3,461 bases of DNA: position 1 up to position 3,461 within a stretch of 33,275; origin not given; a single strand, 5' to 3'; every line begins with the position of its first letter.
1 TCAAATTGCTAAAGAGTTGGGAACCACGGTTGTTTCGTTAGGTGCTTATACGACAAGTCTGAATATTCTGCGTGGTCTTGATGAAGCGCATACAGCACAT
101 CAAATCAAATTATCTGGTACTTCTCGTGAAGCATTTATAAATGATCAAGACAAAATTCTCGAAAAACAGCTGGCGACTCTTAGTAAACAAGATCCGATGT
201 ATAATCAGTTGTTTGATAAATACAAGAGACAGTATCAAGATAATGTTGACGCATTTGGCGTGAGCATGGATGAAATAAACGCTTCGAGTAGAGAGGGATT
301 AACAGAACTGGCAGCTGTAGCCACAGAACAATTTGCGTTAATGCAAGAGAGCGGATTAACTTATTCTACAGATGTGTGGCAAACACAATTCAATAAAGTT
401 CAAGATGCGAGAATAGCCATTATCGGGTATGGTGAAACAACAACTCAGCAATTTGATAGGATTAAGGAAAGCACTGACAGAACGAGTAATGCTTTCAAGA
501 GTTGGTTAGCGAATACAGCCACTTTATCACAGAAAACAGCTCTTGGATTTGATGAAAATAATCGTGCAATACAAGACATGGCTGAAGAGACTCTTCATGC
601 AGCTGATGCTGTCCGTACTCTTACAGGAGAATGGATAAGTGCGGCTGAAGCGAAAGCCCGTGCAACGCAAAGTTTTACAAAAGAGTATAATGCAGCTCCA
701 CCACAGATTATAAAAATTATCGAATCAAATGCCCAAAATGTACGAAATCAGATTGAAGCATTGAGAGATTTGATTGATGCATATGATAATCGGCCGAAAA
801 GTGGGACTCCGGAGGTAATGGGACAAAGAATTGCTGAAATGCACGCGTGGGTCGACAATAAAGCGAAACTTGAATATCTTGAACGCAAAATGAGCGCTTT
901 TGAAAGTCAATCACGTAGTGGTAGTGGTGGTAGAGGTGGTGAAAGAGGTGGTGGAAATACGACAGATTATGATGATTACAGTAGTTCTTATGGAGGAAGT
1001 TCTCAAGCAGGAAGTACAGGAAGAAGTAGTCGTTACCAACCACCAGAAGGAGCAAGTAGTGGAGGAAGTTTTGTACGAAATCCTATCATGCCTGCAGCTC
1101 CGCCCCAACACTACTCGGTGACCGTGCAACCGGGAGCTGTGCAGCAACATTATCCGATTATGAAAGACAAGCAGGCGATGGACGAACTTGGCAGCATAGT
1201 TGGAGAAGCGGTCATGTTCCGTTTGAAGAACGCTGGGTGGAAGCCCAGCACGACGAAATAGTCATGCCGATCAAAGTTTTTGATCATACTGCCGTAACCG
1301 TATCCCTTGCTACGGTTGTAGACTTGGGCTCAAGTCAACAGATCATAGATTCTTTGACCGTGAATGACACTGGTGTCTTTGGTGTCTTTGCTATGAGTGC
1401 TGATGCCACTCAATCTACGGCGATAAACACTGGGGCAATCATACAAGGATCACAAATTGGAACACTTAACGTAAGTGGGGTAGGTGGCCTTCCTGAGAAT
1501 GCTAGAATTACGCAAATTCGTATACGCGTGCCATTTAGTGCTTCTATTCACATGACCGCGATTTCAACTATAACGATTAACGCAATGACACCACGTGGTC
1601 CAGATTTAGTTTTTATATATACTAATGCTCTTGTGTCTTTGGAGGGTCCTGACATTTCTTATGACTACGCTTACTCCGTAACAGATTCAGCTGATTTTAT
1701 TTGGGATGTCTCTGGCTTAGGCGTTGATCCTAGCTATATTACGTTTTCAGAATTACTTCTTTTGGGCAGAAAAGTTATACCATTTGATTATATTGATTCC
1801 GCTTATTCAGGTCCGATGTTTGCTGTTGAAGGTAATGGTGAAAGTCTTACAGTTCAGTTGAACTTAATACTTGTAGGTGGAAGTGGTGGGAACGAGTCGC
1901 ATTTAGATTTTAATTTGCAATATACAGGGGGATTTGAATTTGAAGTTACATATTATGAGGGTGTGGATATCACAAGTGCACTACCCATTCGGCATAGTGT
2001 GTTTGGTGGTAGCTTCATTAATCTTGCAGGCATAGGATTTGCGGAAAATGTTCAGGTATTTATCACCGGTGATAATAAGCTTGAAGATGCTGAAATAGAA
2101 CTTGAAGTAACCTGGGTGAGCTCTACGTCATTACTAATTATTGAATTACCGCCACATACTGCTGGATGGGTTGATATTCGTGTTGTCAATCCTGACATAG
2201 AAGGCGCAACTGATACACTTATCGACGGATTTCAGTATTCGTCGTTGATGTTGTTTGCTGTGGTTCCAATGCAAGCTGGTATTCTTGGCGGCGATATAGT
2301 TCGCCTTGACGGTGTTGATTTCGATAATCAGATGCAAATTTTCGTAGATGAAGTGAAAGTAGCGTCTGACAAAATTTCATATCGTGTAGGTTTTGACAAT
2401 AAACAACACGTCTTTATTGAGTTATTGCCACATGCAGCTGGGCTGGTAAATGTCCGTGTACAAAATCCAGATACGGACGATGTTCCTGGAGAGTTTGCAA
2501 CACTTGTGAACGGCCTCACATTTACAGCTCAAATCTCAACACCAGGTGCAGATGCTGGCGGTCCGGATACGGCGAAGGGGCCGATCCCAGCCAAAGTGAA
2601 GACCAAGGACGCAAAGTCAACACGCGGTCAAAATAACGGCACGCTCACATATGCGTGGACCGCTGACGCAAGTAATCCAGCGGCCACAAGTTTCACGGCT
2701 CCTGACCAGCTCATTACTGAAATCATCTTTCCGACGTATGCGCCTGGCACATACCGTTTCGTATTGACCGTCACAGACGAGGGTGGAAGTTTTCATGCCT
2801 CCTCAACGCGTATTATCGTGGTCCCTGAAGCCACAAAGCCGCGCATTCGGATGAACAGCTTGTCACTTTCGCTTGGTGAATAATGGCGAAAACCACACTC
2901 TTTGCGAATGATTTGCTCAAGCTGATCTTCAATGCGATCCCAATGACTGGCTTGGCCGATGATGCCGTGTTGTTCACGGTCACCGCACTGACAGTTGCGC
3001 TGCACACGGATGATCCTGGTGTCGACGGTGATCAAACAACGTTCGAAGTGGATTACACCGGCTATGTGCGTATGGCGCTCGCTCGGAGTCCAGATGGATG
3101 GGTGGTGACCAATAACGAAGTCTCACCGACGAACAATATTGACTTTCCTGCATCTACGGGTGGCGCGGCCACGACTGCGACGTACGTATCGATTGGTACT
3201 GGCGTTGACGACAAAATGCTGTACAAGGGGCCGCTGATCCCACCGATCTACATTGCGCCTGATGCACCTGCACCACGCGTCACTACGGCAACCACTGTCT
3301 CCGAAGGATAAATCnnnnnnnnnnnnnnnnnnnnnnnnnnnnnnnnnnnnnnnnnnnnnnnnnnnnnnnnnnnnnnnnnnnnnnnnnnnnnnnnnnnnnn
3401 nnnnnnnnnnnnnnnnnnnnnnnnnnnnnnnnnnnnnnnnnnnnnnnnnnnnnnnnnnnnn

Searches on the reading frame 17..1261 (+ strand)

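Call 28: search_protein_families(library=pfam, proteins=[window:17-1261:+], max_evalue=0.001)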
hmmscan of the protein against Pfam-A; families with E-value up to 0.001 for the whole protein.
window:17-1261:+ (414 aa): 1 family
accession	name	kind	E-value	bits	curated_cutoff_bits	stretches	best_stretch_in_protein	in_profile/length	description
PF05974.18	DUF892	-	0.00069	20.1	23.7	0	211-284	17-89/159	Domain of unknown function (DUF892)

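Call 48: search_protein_families(library=phrogs, proteins=[window:17-1261:+], max_evalue=0.00001)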
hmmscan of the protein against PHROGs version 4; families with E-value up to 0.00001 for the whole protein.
window:17-1261:+ (414 aa): 0 families

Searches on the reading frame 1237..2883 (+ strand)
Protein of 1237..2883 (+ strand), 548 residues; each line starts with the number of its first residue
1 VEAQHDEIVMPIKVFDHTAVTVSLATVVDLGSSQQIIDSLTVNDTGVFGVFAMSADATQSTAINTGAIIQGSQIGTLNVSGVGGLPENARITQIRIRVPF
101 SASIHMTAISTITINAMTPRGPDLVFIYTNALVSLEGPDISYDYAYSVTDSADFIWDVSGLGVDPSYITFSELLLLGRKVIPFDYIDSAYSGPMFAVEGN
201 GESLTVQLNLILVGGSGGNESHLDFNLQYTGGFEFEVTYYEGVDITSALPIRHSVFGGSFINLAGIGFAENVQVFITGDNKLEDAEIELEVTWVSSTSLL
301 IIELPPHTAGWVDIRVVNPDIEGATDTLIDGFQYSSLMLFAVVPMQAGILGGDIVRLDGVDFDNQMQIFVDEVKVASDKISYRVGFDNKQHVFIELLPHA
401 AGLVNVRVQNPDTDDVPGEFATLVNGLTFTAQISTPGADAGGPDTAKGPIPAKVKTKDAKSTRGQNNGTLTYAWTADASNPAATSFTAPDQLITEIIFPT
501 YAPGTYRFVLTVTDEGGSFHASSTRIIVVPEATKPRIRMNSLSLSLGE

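Call 28: search_protein_families(library=pfam, proteins=[window:1237-2883:+], max_evalue=0.001)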
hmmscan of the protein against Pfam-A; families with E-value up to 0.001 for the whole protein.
window:1237-2883:+ (548 aa): 2 families
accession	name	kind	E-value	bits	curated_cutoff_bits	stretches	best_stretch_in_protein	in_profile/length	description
PF01833.30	TIG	-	2.5e-11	43.8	20.9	1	245-320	3-72/84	IPT/TIG domain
PF22352.2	K319L-like_PKD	-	3.2e-05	24.3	27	1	465-528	24-84/84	K319L-like, PKD domain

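Call 48: search_protein_families(library=phrogs, proteins=[window:1237-2883:+], max_evalue=0.00001)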
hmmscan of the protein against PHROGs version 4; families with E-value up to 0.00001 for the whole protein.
window:1237-2883:+ (548 aa): 1 family
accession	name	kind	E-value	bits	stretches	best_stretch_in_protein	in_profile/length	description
phrog_16236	-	unknown function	2.6e-08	34.6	0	339-423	6-89/300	-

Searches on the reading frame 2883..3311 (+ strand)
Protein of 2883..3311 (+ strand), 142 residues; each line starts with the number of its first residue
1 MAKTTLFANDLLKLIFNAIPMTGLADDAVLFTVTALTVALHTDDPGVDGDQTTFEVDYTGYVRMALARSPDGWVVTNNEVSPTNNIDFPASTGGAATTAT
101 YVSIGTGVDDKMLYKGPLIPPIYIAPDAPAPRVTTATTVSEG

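Call 28: search_protein_families(library=pfam, proteins=[window:2883-3311:+], max_evalue=0.001)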
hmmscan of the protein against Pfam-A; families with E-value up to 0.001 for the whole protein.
window:2883-3311:+ (142 aa): 1 family
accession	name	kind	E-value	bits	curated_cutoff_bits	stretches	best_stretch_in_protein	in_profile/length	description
PF23140.1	Gp80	-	4.1e-09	37.3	27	1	33-106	23-93/128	Podophage GP4 fiber I protein gp80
